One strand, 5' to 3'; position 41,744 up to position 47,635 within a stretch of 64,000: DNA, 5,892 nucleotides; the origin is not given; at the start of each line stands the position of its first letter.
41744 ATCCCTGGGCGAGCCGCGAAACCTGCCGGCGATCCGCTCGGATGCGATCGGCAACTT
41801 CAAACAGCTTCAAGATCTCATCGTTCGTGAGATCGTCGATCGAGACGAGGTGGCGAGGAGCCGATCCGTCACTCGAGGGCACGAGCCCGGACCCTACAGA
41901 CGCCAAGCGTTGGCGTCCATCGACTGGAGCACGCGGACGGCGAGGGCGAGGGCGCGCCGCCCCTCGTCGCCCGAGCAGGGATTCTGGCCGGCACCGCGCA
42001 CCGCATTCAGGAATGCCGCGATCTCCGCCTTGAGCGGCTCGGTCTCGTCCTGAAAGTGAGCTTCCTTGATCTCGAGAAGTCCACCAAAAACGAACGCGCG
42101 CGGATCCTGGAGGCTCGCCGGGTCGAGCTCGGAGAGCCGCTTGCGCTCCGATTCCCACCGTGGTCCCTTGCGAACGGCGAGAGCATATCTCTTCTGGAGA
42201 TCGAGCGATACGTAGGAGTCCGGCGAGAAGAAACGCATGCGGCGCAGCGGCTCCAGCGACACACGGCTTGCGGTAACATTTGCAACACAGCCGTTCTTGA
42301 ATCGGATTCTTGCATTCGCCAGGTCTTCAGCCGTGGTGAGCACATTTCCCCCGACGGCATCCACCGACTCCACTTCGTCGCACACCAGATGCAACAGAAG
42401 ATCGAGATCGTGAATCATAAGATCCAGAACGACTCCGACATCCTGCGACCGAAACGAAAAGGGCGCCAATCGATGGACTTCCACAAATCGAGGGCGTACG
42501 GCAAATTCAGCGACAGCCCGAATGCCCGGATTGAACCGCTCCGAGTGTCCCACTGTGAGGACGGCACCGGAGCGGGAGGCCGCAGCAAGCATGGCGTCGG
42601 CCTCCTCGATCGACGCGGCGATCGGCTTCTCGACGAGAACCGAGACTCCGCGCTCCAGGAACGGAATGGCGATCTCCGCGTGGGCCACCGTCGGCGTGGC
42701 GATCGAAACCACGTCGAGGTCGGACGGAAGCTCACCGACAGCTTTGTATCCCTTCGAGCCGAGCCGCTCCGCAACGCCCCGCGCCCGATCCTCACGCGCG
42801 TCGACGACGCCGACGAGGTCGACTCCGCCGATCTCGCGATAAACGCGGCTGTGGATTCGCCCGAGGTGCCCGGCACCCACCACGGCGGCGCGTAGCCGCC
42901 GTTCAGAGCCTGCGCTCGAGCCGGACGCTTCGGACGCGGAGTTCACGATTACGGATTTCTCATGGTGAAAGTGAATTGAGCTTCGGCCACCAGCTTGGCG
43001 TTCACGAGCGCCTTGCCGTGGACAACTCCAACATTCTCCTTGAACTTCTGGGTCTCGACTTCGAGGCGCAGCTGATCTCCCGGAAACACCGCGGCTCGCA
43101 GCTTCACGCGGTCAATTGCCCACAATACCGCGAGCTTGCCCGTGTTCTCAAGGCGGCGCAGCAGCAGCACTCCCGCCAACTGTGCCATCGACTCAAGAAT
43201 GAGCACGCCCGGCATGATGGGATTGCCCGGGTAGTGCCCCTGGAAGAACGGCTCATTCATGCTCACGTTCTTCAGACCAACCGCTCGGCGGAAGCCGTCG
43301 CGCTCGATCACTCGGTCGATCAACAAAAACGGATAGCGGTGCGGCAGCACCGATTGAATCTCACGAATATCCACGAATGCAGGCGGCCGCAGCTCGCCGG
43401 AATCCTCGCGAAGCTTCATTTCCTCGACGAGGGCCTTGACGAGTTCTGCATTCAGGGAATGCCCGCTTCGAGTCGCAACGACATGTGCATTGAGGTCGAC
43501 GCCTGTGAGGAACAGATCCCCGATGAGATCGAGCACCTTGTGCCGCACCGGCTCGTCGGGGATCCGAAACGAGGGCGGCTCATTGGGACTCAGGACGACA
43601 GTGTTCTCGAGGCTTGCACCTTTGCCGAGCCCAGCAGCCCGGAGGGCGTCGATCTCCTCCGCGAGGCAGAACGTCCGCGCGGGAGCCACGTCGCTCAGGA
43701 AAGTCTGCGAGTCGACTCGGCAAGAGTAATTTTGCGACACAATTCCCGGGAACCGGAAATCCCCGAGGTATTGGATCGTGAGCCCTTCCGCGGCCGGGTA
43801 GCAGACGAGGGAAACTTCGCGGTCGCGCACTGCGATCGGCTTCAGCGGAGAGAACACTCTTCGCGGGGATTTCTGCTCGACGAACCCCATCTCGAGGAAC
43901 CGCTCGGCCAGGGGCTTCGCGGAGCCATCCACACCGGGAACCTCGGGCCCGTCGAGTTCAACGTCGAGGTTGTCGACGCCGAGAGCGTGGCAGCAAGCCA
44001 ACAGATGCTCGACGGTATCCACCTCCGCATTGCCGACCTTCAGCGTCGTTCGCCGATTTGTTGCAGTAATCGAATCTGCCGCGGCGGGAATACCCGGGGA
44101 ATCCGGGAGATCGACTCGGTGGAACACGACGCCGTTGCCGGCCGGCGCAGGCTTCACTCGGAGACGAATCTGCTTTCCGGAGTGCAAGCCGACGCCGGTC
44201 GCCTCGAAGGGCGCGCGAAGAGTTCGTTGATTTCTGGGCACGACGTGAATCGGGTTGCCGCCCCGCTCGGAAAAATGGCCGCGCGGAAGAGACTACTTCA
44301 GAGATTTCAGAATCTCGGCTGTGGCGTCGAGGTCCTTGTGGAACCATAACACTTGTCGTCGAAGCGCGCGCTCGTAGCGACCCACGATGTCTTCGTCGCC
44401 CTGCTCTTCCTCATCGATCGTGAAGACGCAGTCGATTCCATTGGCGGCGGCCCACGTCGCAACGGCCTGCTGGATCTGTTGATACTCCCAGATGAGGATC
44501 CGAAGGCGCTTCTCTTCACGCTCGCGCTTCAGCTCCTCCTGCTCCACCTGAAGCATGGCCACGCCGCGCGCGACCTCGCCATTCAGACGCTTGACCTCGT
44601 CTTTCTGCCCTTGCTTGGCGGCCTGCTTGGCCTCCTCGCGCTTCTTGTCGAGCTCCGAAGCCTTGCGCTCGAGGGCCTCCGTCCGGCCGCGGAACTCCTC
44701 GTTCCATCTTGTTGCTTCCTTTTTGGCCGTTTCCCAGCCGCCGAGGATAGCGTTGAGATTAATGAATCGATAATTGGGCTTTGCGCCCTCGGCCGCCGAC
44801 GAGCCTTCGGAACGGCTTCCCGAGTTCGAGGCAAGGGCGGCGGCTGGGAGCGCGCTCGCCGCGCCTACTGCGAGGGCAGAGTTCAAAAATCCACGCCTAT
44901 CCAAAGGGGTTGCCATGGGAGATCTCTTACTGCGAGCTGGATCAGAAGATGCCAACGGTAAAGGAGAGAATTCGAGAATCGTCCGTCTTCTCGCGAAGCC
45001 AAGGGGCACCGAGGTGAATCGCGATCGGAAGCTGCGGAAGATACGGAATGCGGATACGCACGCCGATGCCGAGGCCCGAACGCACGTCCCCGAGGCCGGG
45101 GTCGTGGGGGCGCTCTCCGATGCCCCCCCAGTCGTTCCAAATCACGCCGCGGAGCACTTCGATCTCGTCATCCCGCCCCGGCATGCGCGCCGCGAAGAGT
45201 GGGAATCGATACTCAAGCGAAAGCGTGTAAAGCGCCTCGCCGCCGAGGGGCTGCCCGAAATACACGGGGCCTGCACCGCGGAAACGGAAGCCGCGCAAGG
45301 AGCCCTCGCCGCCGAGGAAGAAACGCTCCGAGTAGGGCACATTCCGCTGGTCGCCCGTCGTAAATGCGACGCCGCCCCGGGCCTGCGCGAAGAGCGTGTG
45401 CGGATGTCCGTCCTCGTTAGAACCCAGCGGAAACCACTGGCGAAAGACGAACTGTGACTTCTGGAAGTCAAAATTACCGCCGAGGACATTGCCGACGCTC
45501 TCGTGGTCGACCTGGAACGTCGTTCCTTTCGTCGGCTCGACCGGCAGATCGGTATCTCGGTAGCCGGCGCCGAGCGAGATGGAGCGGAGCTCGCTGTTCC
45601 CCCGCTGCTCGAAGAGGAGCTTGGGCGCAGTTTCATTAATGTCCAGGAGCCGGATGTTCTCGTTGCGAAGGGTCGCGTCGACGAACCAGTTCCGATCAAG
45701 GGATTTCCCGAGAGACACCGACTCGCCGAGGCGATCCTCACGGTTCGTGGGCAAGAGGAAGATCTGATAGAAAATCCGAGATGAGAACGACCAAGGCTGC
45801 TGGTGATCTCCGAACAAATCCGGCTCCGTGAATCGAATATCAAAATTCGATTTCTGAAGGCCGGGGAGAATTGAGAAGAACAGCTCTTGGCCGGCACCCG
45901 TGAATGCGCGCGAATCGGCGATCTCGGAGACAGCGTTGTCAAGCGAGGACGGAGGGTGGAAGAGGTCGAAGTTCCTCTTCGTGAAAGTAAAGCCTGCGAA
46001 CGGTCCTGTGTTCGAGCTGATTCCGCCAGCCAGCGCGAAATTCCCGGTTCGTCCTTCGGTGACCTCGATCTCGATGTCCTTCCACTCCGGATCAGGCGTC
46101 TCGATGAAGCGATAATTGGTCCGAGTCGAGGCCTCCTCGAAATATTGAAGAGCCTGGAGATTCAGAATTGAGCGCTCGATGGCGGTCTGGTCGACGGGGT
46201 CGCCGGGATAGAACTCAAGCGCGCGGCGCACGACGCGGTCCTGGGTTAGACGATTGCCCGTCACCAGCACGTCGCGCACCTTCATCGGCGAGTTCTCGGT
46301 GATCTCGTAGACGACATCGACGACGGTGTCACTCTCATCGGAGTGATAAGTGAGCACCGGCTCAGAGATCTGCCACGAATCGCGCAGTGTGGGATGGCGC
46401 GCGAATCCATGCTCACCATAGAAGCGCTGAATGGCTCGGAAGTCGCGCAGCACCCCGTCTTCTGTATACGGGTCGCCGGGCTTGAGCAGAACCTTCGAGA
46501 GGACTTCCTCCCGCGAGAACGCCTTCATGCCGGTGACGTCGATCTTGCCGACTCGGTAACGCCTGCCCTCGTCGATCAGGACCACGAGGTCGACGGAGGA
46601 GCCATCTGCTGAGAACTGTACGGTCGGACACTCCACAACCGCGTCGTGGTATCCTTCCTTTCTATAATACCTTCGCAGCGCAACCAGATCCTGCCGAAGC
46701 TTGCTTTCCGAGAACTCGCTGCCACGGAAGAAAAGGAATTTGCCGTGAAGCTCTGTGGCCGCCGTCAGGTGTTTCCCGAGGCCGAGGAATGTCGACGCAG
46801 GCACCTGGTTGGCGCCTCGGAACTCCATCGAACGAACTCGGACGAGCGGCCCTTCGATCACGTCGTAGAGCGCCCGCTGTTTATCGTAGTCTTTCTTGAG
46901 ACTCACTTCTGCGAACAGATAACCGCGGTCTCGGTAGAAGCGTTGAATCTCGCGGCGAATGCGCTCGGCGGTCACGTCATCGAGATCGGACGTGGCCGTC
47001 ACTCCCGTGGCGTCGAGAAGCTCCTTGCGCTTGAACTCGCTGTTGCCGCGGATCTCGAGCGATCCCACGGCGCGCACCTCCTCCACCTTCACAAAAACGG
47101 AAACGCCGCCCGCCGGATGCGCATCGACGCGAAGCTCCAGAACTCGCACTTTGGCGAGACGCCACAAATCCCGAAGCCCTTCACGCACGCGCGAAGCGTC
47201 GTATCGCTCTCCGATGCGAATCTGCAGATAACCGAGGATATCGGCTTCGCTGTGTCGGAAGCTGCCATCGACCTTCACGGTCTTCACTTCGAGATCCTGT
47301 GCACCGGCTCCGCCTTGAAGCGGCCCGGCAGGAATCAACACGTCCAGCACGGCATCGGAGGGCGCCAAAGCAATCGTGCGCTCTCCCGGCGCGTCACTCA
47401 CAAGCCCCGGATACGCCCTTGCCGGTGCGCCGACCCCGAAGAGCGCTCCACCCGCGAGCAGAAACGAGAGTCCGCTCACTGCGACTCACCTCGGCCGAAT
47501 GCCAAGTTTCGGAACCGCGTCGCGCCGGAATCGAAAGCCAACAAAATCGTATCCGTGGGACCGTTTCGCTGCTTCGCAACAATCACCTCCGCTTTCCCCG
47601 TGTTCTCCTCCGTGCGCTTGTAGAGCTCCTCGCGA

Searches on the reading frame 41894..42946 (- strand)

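Call 5: search_protein_families(library=pfam, proteins=[window:41894-42946:-], max_evalue=0.1)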
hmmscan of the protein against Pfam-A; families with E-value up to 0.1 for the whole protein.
window:41894-42946:- (350 aa): 4 families
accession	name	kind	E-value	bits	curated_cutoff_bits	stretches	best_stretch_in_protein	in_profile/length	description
PF01408.29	GFO_IDH_MocA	-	7.5e-26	91.6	24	1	18-134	1-120/120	Oxidoreductase family, NAD-binding Rossmann fold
PF22725.1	GFO_IDH_MocA_C3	-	3.8e-12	46.7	27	1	166-235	39-112/124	GFO/IDH/MocA C-terminal domain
PF02894.22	GFO_IDH_MocA_C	-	1.4e-09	38.5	22.9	1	166-228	36-103/218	Oxidoreductase family, C-terminal alpha/beta domain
PF03447.22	NAD_binding_3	-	0.0082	17.3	24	1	37-128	19-111/116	Homoserine dehydrogenase, NAD binding domain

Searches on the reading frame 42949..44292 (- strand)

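Call 8: search_protein_families(library=pfam, proteins=[window:42949-44292:-], max_evalue=0.001)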
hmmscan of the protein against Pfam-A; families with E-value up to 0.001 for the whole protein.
window:42949-44292:- (447 aa): 2 families
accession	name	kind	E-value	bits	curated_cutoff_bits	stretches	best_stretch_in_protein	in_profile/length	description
PF03331.19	LpxC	-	1.2e-86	291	27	1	22-289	1-267/268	UDP-3-O-acyl N-acetylglycosamine deacetylase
PF07977.19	FabA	-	7e-30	103.9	23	1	316-438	1-137/138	FabA-like domain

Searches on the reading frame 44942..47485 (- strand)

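Call 8: search_protein_families(library=pfam, proteins=[window:44942-47485:-], max_evalue=0.001)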
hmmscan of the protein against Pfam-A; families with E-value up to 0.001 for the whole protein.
window:44942-47485:- (847 aa): 4 families
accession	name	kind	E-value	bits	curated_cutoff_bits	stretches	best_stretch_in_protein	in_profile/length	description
PF07244.20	POTRA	-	2.6e-46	156.6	21.3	4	310-397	1-78/79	Surface antigen variable number repeat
PF01103.29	Omp85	-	4.6e-41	141.8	24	1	528-846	2-323/325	Omp85 superfamily domain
PF08479.16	POTRA_2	-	1.1e-10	41.6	24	0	142-198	5-61/76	POTRA domain, ShlB-type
PF08478.15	POTRA_1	-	2.5e-07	31.4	23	0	401-454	1-54/69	POTRA domain, FtsQ-type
